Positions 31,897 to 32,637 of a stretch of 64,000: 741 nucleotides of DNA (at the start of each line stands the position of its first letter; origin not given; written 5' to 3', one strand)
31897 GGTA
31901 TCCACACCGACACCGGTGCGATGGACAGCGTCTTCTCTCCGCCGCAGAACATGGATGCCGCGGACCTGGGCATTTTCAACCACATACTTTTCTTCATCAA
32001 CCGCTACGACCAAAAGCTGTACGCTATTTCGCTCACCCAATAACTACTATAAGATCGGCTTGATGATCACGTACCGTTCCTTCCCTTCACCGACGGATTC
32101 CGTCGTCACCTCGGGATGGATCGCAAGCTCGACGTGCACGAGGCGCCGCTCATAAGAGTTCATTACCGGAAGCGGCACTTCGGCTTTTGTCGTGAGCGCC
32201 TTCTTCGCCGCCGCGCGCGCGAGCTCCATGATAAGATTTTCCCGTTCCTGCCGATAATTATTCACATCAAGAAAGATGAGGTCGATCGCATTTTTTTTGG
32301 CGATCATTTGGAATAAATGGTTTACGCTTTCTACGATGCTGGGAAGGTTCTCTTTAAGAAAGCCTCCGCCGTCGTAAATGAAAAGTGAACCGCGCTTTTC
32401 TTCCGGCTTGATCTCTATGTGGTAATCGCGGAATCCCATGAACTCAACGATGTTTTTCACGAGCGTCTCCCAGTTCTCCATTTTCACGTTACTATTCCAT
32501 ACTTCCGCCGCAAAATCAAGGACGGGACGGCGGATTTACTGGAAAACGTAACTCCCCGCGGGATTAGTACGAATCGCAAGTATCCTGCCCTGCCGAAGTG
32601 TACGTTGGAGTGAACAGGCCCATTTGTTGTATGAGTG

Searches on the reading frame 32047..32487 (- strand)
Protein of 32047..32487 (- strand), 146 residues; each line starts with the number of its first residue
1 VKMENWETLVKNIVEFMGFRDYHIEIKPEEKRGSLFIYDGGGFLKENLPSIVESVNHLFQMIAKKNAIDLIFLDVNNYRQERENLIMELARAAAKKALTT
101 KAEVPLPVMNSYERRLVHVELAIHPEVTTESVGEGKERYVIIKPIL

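Call 3: search_protein_families(library=pfam, proteins=[window:32047-32487:-], max_evalue=0.1)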
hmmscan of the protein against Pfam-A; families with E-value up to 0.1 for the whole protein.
window:32047-32487:- (146 aa): 1 family
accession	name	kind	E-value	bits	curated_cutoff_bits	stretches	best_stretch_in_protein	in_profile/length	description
PF01424.28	R3H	-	1.3e-15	57.6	26.8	1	86-144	3-60/60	R3H domain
